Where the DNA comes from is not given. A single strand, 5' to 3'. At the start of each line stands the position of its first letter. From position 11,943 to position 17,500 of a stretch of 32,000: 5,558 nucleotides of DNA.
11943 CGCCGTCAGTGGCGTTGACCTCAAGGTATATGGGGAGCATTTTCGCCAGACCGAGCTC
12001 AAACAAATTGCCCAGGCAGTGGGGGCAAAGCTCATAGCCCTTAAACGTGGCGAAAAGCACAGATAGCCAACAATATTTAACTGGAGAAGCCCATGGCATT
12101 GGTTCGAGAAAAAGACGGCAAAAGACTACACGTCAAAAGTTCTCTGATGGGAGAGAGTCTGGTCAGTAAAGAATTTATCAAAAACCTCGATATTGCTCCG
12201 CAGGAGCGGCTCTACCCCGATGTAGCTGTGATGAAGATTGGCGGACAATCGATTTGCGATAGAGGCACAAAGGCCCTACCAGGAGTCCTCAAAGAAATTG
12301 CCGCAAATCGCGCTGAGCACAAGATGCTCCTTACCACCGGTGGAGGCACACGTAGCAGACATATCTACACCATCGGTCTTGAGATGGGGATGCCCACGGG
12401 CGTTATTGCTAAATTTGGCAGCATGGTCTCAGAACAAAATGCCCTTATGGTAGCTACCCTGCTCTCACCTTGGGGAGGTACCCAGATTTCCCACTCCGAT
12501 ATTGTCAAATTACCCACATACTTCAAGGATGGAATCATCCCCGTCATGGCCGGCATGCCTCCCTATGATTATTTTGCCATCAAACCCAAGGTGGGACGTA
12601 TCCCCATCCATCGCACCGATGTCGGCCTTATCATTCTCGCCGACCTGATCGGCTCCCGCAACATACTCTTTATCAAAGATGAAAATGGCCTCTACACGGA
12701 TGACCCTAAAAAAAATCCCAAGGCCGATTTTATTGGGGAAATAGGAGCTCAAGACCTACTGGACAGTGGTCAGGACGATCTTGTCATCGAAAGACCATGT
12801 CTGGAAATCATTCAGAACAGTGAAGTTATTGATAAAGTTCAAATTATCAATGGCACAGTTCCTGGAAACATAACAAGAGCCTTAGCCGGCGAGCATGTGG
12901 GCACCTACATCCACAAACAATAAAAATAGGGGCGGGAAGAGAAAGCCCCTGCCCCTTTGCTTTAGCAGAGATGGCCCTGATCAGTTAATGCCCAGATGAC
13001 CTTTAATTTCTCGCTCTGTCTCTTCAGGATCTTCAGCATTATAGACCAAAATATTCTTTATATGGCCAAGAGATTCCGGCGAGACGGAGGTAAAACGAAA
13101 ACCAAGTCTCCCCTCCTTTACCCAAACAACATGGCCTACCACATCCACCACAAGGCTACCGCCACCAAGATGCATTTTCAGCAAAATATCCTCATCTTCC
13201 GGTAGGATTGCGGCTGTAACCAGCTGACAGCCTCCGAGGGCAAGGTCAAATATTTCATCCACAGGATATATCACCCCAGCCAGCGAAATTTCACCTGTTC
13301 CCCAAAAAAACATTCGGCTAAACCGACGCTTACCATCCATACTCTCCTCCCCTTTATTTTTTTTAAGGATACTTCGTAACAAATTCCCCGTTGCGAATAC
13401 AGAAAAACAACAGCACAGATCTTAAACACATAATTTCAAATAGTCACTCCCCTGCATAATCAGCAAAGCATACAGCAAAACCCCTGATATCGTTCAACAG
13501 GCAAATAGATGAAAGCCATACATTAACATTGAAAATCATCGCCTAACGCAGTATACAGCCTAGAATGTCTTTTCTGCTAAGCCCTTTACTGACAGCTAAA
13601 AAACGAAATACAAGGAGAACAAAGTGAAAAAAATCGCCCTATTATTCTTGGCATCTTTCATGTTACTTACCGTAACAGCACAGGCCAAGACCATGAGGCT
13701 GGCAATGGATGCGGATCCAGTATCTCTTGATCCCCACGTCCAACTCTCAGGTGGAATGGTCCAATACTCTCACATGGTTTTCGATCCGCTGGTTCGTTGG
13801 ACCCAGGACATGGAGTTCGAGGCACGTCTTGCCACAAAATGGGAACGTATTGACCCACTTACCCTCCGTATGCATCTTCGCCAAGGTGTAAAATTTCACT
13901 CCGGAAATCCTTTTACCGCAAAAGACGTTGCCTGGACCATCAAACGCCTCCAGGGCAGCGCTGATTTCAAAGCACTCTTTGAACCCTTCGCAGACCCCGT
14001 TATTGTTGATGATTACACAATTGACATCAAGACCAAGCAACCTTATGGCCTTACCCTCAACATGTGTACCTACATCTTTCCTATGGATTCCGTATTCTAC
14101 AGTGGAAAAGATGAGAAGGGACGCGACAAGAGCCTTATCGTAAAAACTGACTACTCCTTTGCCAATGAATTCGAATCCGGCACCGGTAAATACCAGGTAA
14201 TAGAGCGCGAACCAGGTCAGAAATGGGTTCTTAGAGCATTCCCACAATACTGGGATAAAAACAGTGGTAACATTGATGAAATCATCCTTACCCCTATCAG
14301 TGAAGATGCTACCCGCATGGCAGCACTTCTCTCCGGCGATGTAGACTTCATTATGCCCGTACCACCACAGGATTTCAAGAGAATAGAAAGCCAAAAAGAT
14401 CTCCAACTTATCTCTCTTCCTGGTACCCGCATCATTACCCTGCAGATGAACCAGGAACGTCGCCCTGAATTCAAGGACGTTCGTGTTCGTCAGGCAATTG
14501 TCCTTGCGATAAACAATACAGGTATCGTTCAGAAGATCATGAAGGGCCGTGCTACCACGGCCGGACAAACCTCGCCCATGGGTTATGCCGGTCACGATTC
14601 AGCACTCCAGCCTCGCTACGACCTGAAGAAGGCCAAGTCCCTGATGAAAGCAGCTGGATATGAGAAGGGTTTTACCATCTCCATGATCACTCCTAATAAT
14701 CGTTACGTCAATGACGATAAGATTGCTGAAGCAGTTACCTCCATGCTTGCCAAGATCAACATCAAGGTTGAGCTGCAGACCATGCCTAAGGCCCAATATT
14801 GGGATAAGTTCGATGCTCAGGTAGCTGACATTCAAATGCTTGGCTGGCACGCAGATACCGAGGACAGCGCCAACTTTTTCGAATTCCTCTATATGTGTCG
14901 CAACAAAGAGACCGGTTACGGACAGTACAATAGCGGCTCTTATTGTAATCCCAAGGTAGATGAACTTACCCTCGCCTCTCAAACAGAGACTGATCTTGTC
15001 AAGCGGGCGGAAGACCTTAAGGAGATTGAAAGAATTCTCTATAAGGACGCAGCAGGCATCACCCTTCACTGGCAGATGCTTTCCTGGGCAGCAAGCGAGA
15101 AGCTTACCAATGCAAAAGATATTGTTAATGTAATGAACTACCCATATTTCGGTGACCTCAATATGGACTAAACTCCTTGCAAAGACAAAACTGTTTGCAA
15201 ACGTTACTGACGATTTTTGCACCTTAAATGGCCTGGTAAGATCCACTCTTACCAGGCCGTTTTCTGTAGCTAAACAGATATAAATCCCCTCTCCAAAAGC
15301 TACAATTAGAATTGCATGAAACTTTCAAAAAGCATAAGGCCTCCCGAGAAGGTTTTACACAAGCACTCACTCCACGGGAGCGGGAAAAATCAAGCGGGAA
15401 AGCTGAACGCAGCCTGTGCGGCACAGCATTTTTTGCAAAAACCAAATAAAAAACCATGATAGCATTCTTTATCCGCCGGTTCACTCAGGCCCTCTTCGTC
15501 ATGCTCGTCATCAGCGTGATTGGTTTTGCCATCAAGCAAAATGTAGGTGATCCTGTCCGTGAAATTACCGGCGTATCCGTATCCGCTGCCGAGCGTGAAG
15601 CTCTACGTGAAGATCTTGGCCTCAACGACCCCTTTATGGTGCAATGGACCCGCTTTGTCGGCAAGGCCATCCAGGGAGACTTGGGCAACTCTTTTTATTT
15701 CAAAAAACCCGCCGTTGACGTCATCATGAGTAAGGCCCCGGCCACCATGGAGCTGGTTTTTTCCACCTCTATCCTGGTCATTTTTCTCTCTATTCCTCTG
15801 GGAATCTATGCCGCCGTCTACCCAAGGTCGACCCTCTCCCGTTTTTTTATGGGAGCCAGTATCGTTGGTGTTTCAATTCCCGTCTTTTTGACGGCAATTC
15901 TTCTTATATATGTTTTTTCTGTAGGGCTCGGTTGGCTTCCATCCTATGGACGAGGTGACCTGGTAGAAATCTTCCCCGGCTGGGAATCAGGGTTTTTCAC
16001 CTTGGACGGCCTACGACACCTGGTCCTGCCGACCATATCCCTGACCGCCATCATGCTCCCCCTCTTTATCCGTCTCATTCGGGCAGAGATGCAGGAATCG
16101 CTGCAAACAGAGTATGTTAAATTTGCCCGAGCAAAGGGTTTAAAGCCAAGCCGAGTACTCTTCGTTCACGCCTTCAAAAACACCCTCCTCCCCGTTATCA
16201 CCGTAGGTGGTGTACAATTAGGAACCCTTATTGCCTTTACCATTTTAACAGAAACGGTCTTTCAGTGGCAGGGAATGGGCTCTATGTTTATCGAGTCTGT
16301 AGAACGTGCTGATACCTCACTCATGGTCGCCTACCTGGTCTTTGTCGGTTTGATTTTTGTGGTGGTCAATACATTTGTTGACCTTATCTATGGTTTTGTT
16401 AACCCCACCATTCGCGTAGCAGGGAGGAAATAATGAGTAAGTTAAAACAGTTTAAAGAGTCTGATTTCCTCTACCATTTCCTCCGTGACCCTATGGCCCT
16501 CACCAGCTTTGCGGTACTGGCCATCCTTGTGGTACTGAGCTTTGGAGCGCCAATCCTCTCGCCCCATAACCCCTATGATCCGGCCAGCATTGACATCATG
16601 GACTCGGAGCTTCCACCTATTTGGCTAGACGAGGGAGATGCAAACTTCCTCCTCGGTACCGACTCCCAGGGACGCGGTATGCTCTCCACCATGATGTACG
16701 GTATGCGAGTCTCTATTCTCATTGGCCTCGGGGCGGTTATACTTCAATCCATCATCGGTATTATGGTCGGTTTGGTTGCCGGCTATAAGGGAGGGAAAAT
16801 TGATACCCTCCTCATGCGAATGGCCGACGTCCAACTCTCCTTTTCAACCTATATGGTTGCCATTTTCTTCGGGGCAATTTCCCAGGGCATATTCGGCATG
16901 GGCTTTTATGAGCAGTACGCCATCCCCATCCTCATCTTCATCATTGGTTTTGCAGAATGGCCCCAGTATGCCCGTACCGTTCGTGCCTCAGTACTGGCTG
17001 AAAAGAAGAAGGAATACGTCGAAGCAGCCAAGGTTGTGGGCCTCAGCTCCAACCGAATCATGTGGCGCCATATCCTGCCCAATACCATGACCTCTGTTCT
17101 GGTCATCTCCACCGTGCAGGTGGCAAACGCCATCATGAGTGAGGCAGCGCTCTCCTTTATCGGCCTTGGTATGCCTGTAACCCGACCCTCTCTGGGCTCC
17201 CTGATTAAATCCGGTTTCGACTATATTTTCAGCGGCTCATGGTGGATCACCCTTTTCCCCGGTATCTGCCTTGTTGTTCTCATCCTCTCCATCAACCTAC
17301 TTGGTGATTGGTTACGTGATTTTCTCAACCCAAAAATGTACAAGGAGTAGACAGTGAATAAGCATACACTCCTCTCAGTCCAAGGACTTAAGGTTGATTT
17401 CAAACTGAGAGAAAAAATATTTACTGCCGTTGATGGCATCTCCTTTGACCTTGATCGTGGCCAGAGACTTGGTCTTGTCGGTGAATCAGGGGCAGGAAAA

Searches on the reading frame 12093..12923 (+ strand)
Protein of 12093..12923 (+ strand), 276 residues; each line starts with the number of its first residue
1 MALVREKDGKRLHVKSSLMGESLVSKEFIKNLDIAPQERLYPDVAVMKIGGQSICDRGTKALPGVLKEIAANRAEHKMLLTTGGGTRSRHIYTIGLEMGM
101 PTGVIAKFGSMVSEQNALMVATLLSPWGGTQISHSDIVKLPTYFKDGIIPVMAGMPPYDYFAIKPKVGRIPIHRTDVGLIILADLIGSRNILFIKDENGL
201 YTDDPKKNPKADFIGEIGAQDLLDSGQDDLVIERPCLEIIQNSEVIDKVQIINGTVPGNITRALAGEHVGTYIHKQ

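Call 62: search_protein_families(library=pfam, proteins=[window:12093-12923:+], max_evalue=0.00001)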
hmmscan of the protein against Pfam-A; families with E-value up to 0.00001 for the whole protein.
window:12093-12923:+ (276 aa): 1 family
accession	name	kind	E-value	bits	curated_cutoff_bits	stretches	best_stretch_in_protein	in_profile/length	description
PF00696.33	AA_kinase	-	2.9e-24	86.5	24.9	1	44-250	2-231/234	Amino acid kinase family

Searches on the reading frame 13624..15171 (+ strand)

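Call 62: search_protein_families(library=pfam, proteins=[window:13624-15171:+], max_evalue=0.00001)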
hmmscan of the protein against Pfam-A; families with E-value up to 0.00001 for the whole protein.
window:13624-15171:+ (515 aa): 1 family
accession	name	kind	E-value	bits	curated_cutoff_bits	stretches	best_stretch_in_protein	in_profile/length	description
PF00496.27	SBP_bac_5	-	9.2e-88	295.3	32.4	1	65-428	2-366/368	Bacterial extracellular solute-binding proteins, family 5 Middle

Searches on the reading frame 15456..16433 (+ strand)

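Call 62: search_protein_families(library=pfam, proteins=[window:15456-16433:+], max_evalue=0.00001)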
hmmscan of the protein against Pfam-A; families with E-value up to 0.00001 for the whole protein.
window:15456-16433:+ (325 aa): 2 families
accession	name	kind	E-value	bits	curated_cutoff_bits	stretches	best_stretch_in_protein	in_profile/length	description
PF00528.27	BPD_transp_1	-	9.5e-40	136.7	26.4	1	113-320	2-183/184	Binding-protein-dependent transport system inner membrane component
PF19300.4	BPD_transp_1_N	-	8.4e-11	42.5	23.8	1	1-100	1-113/114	Binding-prot-dependent transport system membrane comp, N-term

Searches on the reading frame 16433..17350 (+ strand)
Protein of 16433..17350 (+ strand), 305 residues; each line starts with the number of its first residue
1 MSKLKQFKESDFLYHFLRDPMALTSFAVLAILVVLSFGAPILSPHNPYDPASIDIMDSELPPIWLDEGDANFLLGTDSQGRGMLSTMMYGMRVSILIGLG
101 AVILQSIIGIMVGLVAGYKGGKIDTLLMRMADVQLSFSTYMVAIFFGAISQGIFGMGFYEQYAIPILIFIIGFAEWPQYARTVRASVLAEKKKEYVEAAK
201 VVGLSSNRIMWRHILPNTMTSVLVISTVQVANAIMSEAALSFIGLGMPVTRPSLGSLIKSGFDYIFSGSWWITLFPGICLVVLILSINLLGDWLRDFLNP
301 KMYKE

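Call 64: search_protein_families(library=pfam, proteins=[window:16433-17350:+], max_evalue=0.00001)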
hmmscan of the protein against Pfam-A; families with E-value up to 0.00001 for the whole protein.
window:16433-17350:+ (305 aa): 2 families
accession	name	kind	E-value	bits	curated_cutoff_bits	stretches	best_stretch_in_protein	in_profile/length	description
PF00528.27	BPD_transp_1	-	5.2e-30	105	26.4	1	109-302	1-182/184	Binding-protein-dependent transport system inner membrane component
PF12911.12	OppC_N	-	7.5e-09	35.8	23.9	1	11-62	5-53/53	N-terminal TM domain of oligopeptide transport permease C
